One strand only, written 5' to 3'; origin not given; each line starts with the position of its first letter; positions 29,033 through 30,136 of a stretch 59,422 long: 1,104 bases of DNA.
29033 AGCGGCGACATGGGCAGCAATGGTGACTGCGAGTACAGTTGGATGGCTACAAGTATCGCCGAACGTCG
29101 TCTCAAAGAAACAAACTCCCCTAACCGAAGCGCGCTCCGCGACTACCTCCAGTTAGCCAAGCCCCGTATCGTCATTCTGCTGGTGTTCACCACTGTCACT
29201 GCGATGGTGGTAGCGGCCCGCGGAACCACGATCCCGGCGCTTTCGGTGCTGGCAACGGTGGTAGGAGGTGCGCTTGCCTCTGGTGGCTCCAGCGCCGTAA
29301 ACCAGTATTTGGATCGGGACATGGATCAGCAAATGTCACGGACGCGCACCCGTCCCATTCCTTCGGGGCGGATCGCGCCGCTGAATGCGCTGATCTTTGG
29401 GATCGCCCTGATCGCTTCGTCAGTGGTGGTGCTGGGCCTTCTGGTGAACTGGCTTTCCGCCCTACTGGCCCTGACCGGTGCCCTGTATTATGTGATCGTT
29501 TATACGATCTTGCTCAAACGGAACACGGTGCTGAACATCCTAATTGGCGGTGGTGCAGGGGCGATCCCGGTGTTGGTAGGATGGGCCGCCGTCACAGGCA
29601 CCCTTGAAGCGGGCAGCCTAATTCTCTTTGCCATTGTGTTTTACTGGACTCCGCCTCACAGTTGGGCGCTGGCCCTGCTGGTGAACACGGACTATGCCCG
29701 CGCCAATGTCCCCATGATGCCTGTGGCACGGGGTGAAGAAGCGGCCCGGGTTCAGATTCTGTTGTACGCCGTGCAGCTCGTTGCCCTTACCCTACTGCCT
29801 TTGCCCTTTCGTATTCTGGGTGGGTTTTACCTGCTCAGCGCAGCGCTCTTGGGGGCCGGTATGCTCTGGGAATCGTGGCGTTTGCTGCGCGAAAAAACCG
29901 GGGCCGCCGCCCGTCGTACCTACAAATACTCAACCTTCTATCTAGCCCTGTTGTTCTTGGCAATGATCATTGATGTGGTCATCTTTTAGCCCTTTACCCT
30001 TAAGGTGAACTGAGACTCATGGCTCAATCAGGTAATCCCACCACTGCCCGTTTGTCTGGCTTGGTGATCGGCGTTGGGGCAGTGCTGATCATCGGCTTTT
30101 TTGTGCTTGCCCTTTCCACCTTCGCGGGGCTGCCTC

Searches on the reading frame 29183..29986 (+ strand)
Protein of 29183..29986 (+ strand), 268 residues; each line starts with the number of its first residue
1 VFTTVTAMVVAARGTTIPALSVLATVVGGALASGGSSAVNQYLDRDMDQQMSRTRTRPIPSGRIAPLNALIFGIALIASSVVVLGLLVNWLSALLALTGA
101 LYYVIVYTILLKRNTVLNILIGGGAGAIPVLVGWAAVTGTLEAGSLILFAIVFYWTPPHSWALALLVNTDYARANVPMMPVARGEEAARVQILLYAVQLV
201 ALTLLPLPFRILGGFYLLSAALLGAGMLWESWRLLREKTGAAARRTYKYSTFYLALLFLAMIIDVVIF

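Call 48: find_related_loci(query=window:29183-29986:+, collection=genome_contigs, flank=10000)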
Query window:29183-29986:+ (268 aa) in genome_contigs; peptide patterns used: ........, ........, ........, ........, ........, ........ (x = any residue, [..] = any of these).
600 stretches matched a pattern (row limit reached: there are more); 568 encode a relative of the query (tblastn E <= 1e-3); the best 80 are kept; 80 distinct loci.
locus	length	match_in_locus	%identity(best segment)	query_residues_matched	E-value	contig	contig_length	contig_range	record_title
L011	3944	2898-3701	78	1-268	3e-132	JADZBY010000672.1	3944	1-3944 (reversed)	MAG: Anaerolineae bacterium isolate SJ7 c_000001015223, whole genome shotgun sequence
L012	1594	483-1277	68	2-267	4e-126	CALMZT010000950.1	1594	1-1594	MAG TPA_asm: uncultured Chloroflexi bacterium isolate SRR6670123_bin.33_CONCOCT_v1.1_MAG genome assembly, contig: ERZ534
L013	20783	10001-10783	69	7-268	4e-115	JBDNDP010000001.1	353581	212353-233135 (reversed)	MAG: Aggregatilineales bacterium isolate RM_bin19_OCT21 C1, whole genome shotgun sequence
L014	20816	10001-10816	68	2-268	2e-114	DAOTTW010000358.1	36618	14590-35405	MAG TPA_asm: Anaerolineae bacterium isolate F14_28 k111_1964902, whole genome shotgun sequence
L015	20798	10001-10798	67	1-267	3e-114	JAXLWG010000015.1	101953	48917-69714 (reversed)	MAG: Anaerolineae bacterium isolate STL-CHL17 C2.97.fa-15, whole genome shotgun sequence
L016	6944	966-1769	66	1-267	2e-113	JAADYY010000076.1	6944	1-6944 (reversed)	MAG: Chloroflexi bacterium isolate TC_22 k99_172981, whole genome shotgun sequence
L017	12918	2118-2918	65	1-268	2e-113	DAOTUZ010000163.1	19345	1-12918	MAG TPA_asm: Anaerolineae bacterium isolate F3_97 k223_45621, whole genome shotgun sequence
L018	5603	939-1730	75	1-264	5e-113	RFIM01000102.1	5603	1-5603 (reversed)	MAG: Chloroflexota bacterium isolate J076 k99_265535, whole genome shotgun sequence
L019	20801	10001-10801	69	1-268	5e-113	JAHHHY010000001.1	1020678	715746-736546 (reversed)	MAG: Pleurocapsa minor GSE-CHR-MK 17-07R isolate GSE-CHR-MK-17-07R scaffold_6_c1, whole genome shotgun sequence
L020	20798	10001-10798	69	2-267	8e-113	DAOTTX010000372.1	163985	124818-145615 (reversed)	MAG TPA_asm: Anaerolineae bacterium isolate F14_29 k111_363479, whole genome shotgun sequence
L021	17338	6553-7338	69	2-264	1e-112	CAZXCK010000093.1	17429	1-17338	MAG TPA_asm: uncultured Anaerolineaceae bacterium isolate SRP332253_co1_196 genome assembly, contig: NODE_5315_length_17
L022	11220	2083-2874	70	1-265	2e-110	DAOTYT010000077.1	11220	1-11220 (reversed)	MAG TPA_asm: Anaerolineae bacterium isolate H28_391 k137_3126484, whole genome shotgun sequence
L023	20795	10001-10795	67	2-267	2e-110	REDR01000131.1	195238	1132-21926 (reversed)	MAG: Anaerolineaceae bacterium isolate GEM2.Bin39 NODE_10_length_195238_cov_18.088, whole genome shotgun sequence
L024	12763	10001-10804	65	1-264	5e-110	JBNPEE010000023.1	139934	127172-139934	MAG: Anaerolineae bacterium isolate fr_S2C258 S2CNODE_61_length_139934_cov_8_424457, whole genome shotgun sequence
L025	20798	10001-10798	66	1-267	3e-109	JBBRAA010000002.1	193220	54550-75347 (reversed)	MAG: Aggregatilineales bacterium isolate Co_metawrap_2269 Cmw_2269_k141_12194406_length_193220_cov_19.9992, whole genome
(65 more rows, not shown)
